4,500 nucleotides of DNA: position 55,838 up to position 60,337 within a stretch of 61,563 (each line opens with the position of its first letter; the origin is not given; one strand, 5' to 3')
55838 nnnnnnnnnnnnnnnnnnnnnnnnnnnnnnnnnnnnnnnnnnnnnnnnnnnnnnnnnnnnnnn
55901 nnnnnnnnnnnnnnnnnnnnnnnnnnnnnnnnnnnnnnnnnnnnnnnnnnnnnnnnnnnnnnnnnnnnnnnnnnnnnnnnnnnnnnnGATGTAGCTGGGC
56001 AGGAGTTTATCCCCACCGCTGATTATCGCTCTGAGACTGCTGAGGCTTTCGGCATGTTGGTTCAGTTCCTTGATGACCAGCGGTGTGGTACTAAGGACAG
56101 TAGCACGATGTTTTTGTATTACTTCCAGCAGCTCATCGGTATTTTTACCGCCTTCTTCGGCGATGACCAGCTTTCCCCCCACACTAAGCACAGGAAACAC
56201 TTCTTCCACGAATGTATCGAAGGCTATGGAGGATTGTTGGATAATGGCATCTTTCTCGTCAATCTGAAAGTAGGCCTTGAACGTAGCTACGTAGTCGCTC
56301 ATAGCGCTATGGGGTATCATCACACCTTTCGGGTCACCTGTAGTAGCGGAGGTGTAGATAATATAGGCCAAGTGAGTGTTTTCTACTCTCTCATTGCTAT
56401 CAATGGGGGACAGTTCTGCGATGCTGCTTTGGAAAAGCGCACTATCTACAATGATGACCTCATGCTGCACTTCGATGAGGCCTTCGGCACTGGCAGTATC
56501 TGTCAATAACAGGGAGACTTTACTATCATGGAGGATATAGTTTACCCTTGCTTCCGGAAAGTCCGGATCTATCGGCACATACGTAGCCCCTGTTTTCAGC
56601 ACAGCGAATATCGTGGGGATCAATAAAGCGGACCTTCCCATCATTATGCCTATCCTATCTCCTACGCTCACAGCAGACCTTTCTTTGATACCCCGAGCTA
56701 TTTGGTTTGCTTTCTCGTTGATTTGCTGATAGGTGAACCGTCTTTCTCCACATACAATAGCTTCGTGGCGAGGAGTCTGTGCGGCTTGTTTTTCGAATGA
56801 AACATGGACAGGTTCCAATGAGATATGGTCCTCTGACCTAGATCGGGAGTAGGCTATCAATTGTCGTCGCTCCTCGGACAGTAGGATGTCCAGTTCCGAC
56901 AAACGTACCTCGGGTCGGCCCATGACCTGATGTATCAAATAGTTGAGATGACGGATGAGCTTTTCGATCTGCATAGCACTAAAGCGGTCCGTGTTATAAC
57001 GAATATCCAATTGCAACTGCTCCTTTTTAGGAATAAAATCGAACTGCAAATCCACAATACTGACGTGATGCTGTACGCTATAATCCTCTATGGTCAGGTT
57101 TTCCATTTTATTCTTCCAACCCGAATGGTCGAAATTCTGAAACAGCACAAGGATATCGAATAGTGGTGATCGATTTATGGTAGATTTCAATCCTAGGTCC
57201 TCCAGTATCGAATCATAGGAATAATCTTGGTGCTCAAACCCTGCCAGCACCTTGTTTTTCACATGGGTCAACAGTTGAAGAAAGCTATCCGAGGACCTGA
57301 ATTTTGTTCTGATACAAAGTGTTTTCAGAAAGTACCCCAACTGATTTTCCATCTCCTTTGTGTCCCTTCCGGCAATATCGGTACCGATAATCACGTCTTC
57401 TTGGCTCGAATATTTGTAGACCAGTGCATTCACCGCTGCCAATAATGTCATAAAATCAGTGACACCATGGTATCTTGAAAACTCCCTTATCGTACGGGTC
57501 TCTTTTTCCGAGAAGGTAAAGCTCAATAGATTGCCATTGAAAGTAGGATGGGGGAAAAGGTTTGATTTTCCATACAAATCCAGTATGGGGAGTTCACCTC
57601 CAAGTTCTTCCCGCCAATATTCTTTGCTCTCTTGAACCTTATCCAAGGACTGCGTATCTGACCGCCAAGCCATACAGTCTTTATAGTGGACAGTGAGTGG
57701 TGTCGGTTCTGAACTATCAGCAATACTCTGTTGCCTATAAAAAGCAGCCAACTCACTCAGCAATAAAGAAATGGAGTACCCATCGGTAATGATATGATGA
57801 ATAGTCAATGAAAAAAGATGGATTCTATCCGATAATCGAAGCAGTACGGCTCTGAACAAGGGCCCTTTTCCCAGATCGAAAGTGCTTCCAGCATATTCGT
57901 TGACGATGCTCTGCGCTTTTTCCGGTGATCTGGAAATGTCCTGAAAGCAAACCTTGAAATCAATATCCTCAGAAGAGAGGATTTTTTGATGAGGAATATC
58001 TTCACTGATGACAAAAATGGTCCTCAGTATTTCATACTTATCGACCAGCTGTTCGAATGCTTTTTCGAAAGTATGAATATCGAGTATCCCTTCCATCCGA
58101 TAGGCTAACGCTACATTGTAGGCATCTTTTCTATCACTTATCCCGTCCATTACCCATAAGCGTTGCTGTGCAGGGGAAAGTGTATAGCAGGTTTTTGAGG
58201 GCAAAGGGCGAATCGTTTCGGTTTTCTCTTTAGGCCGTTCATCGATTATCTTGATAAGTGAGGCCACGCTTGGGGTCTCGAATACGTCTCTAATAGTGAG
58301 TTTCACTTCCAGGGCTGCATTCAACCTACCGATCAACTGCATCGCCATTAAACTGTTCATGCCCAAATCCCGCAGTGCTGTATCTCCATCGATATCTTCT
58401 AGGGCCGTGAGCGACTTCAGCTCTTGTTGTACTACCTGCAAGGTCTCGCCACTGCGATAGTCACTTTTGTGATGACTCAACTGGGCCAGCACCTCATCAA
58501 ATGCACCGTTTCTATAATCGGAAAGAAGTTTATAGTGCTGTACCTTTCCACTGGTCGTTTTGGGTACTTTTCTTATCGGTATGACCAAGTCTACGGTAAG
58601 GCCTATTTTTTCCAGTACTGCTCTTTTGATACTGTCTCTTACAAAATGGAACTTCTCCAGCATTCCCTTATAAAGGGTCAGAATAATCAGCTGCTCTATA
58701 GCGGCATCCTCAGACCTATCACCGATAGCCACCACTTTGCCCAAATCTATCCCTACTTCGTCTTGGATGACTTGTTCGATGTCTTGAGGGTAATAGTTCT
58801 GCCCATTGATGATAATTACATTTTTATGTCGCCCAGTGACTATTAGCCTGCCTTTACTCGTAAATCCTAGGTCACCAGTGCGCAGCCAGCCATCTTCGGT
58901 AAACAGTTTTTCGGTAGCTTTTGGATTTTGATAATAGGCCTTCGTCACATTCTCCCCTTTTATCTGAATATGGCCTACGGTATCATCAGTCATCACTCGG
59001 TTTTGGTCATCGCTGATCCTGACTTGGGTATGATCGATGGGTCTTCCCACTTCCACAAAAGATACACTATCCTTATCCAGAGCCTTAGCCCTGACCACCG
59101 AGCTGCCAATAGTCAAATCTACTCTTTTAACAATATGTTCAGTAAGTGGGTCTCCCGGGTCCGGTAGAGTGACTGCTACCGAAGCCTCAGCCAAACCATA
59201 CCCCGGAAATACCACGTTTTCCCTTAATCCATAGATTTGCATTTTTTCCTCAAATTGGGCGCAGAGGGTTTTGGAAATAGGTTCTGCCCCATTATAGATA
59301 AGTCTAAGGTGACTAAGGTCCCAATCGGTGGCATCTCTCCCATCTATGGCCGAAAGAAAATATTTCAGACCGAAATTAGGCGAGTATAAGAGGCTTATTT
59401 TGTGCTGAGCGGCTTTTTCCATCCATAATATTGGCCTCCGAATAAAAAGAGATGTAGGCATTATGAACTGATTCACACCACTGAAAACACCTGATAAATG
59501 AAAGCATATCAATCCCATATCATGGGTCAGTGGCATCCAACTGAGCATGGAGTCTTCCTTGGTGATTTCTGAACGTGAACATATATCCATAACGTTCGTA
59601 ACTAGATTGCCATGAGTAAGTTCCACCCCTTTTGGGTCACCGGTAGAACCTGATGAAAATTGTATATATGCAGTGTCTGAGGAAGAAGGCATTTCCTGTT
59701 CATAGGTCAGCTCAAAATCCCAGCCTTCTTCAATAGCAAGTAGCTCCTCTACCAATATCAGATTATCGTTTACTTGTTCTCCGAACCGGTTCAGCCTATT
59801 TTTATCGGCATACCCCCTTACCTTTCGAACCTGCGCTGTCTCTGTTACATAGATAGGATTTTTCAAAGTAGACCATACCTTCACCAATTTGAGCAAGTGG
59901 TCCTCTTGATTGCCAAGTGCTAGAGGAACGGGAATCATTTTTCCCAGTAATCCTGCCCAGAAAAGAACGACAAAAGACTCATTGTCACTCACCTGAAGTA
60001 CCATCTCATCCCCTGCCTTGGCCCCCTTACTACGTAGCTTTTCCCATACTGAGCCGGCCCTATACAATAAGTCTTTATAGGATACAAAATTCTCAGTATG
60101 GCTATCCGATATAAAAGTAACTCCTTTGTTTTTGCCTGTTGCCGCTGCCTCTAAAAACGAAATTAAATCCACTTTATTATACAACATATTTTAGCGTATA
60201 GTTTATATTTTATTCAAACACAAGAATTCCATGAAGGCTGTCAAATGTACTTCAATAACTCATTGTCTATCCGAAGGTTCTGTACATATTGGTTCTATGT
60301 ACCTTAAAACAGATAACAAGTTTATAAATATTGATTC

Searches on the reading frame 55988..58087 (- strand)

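Call 8: search_protein_families(library=pfam, proteins=[window:55988-58087:-], max_evalue=0.00001)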
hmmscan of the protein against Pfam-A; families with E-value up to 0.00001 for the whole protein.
window:55988-58087:- (700 aa): 2 families
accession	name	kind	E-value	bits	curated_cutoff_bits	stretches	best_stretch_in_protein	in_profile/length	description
PF00668.25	Condensation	-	1.2e-86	291.7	30.6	1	2-410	39-455/456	Condensation domain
PF00501.34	AMP-binding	-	2.9e-62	211.1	29.9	1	431-698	1-301/384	AMP-binding enzyme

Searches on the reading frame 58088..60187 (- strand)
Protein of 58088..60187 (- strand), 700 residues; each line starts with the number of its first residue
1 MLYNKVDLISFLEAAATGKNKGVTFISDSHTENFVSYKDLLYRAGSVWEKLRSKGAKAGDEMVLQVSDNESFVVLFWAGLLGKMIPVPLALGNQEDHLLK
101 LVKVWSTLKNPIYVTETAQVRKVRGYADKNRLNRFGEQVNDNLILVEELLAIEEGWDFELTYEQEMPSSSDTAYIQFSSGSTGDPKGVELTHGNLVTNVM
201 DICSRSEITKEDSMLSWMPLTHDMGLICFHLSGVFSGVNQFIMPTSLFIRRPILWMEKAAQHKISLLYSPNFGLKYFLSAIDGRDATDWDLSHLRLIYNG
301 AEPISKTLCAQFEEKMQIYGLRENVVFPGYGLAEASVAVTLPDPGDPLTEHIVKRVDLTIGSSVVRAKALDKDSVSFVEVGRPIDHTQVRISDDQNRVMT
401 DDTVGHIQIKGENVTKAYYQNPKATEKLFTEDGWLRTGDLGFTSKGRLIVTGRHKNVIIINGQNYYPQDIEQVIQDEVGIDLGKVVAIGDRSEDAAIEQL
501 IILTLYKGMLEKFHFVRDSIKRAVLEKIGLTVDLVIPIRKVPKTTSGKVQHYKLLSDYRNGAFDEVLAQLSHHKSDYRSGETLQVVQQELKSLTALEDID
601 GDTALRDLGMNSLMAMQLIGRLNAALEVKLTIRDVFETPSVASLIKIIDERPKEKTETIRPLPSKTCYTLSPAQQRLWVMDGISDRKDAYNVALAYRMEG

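Call 8: search_protein_families(library=pfam, proteins=[window:58088-60187:-], max_evalue=0.00001)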
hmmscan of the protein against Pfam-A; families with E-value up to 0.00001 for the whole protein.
window:58088-60187:- (700 aa): 2 families
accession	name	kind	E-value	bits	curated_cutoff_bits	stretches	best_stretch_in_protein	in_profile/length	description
PF00501.34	AMP-binding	-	1.6e-50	172.5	29.9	1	22-419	10-384/384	AMP-binding enzyme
PF00550.31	PP-binding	-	2.3e-14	53.8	20.8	1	586-646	7-65/67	Phosphopantetheine attachment site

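Call 53: search_protein_families(library=ncbifam, proteins=[window:58088-60187:-], max_evalue=1e-10)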
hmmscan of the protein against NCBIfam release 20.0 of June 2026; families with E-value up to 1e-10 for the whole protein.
window:58088-60187:- (700 aa): 87 families (the best 25 are shown)
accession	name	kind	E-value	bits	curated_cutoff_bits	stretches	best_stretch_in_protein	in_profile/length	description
NF006624.1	PRK09192.1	subfamily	4.7e-99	332.3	600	1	9-563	19-565/567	fatty acyl-AMP ligase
NF004282.0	PRK05691.1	subfamily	8.6e-93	310.8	4090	1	14-700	19-708/4334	non-ribosomal peptide synthase/polyketide synthase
NF005850.0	PRK07768.1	subfamily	1.5e-89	300.7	572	1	163-553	145-538/545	long-chain-fatty-acid--CoA ligase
NF004509.1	PRK05850.1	subfamily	1.8e-75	254.4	775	1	35-564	38-574/578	fatty-acid--AMP ligase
NF004510.0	PRK05851.1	equivalog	6.2e-68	229.2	621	1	166-551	148-513/525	long-chain-fatty acid--ACP ligase MbtM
NF040633.1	FadD32_Coryne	exception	3.6e-67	227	875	1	55-549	82-603/614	FadD32-like long-chain-fatty-acid--AMP ligase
NF009124.0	PRK12476.1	subfamily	4.8e-66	223.2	922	1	30-563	60-609/612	fatty acyl-AMP ligase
NF038339.3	FAAL_FadD32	equivalog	2.5e-65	220.8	975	1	36-561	54-611/625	long-chain-fatty-acid--AMP ligase FadD32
NF038337.1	FAAL_FadD21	exception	4.3e-57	193.9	1100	1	36-564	40-575/579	fatty-acid--AMP ligase FAAL21/FadD21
NF038338.1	FAAL_FadD28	exception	2.3e-55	188.1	1100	1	37-565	41-577/580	fatty-acid--AMP ligase FAAL28/FadD28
NF004837.0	PRK06187.1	subfamily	6.1e-53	179.8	476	1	13-562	15-526/531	long-chain-fatty-acid--CoA ligase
NF005702.0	PRK07514.1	subfamily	4e-45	154.1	558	1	10-559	7-501/506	malonyl-CoA synthase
NF005801.1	PRK07656.1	equivalog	1.5e-41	142.6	657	2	372-491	329-440/500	FadD3 family acyl-CoA ligase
NF009233.0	PRK12583.1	subfamily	7.9e-40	136.8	832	1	135-554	165-546/558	fatty acid CoA ligase family protein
NF005307.0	PRK06839.1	equivalog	8.1e-39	133.6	748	1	32-556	25-491/496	o-succinylbenzoate--CoA ligase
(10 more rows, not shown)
